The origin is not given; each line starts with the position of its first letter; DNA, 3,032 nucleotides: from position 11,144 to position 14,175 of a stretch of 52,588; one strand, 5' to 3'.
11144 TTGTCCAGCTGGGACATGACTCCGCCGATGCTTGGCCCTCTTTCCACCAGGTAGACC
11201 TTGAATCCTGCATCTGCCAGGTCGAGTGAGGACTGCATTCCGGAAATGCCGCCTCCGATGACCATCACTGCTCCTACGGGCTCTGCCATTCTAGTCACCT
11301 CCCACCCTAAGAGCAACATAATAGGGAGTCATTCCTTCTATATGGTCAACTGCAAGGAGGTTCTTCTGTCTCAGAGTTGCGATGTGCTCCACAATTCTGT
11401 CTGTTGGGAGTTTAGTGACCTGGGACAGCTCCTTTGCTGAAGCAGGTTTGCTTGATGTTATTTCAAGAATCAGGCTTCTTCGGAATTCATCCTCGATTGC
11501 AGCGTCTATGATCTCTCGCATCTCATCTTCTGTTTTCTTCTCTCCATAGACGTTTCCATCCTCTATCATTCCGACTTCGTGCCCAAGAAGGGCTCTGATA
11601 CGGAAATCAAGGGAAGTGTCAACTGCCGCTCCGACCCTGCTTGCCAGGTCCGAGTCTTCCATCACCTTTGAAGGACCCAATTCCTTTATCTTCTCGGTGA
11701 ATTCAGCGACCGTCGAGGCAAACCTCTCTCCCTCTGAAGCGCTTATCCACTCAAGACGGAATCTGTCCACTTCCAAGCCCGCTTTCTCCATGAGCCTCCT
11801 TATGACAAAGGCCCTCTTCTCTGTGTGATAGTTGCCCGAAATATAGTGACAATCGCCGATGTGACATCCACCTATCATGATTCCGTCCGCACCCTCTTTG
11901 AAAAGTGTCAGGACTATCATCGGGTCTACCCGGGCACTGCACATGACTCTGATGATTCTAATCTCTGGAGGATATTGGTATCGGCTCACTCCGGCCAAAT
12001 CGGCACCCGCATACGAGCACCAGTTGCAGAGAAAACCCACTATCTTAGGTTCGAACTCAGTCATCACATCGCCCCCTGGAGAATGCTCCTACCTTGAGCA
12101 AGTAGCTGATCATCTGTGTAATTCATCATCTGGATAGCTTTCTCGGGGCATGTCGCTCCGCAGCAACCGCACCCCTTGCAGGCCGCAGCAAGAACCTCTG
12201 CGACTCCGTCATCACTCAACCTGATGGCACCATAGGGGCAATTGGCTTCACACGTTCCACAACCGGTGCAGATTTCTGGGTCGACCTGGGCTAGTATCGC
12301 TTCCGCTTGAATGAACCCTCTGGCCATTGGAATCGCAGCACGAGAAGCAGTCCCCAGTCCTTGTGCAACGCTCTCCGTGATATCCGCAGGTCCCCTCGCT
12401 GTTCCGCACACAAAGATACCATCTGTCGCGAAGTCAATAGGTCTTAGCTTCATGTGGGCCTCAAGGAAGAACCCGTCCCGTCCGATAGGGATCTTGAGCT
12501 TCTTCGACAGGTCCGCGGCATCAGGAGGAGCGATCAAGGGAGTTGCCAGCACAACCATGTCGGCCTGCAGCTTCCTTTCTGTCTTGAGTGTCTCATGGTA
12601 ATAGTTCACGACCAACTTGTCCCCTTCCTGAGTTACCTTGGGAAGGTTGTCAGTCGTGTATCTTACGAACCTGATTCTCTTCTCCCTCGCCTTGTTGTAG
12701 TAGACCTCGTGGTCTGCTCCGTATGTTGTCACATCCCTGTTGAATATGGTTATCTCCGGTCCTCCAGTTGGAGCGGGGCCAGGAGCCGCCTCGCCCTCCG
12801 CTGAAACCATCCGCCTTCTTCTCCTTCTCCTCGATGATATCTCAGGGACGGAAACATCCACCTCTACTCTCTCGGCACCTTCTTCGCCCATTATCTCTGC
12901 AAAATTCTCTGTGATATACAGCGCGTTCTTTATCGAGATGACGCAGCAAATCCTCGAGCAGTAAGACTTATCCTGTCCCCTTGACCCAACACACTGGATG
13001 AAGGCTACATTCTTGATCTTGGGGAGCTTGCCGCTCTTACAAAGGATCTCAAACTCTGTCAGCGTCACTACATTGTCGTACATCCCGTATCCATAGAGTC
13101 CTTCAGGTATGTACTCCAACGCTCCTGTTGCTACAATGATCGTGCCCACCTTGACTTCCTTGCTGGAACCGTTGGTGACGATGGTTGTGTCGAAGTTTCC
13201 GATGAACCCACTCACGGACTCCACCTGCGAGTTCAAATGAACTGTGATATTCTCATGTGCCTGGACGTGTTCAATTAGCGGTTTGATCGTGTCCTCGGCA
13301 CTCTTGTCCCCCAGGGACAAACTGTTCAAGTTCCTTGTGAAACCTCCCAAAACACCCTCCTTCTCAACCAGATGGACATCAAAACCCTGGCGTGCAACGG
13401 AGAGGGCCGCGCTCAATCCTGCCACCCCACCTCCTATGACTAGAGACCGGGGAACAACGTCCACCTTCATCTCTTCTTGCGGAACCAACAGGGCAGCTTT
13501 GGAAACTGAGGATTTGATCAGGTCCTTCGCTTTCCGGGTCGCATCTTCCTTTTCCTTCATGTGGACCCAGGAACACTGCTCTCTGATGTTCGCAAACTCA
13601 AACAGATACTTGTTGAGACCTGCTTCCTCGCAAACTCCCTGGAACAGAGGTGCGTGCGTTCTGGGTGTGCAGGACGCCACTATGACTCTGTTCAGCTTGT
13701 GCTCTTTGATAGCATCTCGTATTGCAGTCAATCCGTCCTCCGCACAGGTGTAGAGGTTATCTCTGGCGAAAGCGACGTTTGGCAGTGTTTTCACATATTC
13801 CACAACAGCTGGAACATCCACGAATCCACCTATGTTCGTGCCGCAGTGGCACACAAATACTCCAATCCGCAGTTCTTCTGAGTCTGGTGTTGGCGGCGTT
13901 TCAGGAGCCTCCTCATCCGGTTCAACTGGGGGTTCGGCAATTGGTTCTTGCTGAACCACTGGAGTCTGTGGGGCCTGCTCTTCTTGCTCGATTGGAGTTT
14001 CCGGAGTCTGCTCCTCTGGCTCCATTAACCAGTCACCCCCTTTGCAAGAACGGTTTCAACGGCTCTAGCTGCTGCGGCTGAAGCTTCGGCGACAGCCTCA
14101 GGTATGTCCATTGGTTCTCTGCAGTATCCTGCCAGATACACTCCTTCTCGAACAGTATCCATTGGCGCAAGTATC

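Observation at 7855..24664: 16.8 kb co-directional array of four 'double-length HdrA + MvhD-domain protein' modules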

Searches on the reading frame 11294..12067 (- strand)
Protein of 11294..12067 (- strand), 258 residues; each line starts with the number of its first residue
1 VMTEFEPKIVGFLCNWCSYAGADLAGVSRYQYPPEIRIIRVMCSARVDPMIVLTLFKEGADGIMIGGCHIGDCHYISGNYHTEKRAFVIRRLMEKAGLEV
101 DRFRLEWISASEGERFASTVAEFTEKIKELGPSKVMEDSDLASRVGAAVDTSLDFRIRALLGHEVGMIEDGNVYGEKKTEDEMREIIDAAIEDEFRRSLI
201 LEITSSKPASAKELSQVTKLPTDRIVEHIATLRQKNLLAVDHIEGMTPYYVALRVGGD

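Call 5: search_protein_families(library=pfam, proteins=[window:11294-12067:-], max_evalue=0.001)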
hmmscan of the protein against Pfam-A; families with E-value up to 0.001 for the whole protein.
window:11294-12067:- (258 aa): 1 family
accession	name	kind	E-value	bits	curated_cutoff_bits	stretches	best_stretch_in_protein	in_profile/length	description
PF02662.21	FlpD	-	7.2e-53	178.2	22.3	1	9-131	1-123/123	Methyl-viologen-reducing hydrogenase, delta subunit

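Call 8: search_protein_families(library=ncbifam, proteins=[window:11294-12067:-], max_evalue=0.00001)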
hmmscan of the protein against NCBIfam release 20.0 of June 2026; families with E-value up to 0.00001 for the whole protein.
window:11294-12067:- (258 aa): 3 families
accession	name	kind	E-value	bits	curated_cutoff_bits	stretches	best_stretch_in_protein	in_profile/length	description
NF040770.1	hetero_SS_HdrA2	exception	2.1e-55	188.2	1100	1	6-134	647-775/777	CoB-CoM heterodisulfide reductase HdrA2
NF045873.1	F420_non_VhuD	exception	1.4e-34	119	215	1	6-134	1-129/132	F420-non-reducing hydrogenase iron-sulfur subunit VhuD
NF041891.1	hdrA_Methbact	equivalog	2.3e-11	42.6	1300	1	6-129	643-760/762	ferredoxin:CoB-CoM heterodisulfide reductase subunit HdrA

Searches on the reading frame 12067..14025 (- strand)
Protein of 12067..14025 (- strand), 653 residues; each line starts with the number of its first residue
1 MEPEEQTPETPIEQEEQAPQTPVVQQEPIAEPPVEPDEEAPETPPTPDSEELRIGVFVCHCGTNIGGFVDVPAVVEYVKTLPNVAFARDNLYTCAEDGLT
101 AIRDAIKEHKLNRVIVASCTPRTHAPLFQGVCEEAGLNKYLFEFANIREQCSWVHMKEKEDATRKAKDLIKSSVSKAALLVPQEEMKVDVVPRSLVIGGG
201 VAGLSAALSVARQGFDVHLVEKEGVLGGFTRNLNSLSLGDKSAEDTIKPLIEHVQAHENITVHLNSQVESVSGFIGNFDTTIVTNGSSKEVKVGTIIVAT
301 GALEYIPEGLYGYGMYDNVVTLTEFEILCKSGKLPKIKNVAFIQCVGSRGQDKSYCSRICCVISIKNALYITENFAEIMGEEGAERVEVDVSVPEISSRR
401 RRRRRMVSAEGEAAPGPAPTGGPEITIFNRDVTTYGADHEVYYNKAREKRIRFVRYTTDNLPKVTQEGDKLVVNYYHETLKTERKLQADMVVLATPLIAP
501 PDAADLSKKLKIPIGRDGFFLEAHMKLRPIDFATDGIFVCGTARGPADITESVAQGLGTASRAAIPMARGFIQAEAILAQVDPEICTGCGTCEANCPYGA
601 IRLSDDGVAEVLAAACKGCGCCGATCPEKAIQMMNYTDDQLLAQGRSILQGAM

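Call 5: search_protein_families(library=pfam, proteins=[window:12067-14025:-], max_evalue=0.001)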
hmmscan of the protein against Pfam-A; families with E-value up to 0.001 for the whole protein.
window:12067-14025:- (653 aa): 18 families
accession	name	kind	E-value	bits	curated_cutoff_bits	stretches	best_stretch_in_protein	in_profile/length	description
PF07992.20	Pyr_redox_2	-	1.2e-16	61.5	26.1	1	195-323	4-131/291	Pyridine nucleotide-disulphide oxidoreductase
PF12831.13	FAD_oxidored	-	4.3e-09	36.6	27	1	195-246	3-56/416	FAD dependent oxidoreductase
PF00037.32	Fer4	-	1.3e-08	34.7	21.1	1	580-602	2-24/24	4Fe-4S binding domain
PF14697.11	Fer4_21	-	7.6e-08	32.8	35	1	579-633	1-59/59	4Fe-4S dicluster domain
PF12838.12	Fer4_7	-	9.7e-08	32.8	27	2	586-630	2-52/52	4Fe-4S dicluster domain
PF00890.30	FAD_binding_2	-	1.2e-07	31.7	20.4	1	195-228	3-36/414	FAD binding domain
PF12837.12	Fer4_6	-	1.6e-07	31.4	25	1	579-601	2-24/24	4Fe-4S binding domain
PF01266.30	DAO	-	3.5e-07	30.5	27.9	1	195-227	3-35/353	FAD dependent oxidoreductase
PF13237.11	Fer4_10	-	8e-07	29.3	25.5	1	581-627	4-53/53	4Fe-4S dicluster domain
PF13450.12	NAD_binding_8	-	8.5e-07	29.6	21.9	1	196-228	1-33/68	NAD(P)-binding Rossmann-like domain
PF13187.11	Fer4_9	-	5.6e-06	26.7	27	1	586-631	2-52/52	4Fe-4S dicluster domain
PF25160.1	LdpA_Fe-S-bd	-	1.5e-05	25.1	27.6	0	610-636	22-48/49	LdpA Fe-S cluster-binding domain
PF03486.20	HI0933_like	-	3e-05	24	50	0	195-226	4-35/244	HI0933-like protein Rossmann domain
PF12797.12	Fer4_2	-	6.8e-05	23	24.5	1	581-598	5-22/22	4Fe-4S binding domain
PF01134.28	GIDA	-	0.00025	20.7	22.1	1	195-222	3-30/391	Glucose inhibited division protein A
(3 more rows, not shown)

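Call 8: search_protein_families(library=ncbifam, proteins=[window:12067-14025:-], max_evalue=0.00001)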
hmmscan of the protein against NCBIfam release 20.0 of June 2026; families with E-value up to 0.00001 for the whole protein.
window:12067-14025:- (653 aa): 38 families (the best 25 are shown)
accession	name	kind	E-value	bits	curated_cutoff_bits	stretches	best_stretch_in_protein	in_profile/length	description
NF040770.1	hetero_SS_HdrA2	exception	4.3e-158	527.8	1100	3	53-284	1-232/777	CoB-CoM heterodisulfide reductase HdrA2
NF041778.1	hetero_SS_HdrA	equivalog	2.1e-112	376.4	1400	3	53-284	7-239/771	ferredoxin:CoB-CoM heterodisulfide reductase subunit HdrA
NF041891.1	hdrA_Methbact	equivalog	4.6e-100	335.9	1300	3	53-282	2-228/762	ferredoxin:CoB-CoM heterodisulfide reductase subunit HdrA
NF009410.0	PRK12771.1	subfamily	5.8e-12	45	516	1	193-231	140-178/566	NAD(P)-binding protein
TIGR02179.1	PorD_KorD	subfamily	4.2e-10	39.6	60.05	1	581-635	22-76/78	2-oxoacid:acceptor oxidoreductase, delta subunit, pyruvate/2-ketoisovalerate family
TIGR01944.1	rnfB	subfamily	4.7e-10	39.3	68.7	1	545-640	76-169/190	RnfABCDGE type electron transport complex subunit B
TIGR02700.1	flavo_MJ0208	hypoth_equivalog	9.1e-10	38.2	251.35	1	549-632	111-195/234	dihydromethanopterin reductase (acceptor)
NF038196.1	ferrodoxin_EFR1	subfamily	1.1e-09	38.7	75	1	580-637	181-235/242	EFR1 family ferrodoxin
NF004943.0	PRK06292.2-1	equivalog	4.6e-09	35.6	432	0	188-228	4-40/456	dihydrolipoyl dehydrogenase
NF040684.1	PorD_Arch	equivalog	1.2e-08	34.9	120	1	582-634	30-82/85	pyruvate synthase subunit PorD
TIGR03467.1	HpnE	equivalog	3.1e-08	33.4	283.05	1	195-233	2-40/430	hydroxysqualene dehydroxylase HpnE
NF045599.1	bili_reduct_long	exception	4.6e-08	31.8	750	1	195-289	385-477/641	bilirubin reductase, long form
NF007202.0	PRK09623.1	equivalog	4.7e-08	33.3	166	1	578-635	45-102/105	3-methyl-2-oxobutanoate dehydrogenase subunit delta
TIGR01372.1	soxA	subfamily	7e-08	30.7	1164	1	160-263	141-239/996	sarcosine oxidase subunit alpha family protein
NF010590.0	PRK13984.1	equivalog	8.5e-08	30.8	946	0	192-248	289-346/611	putative oxidoreductase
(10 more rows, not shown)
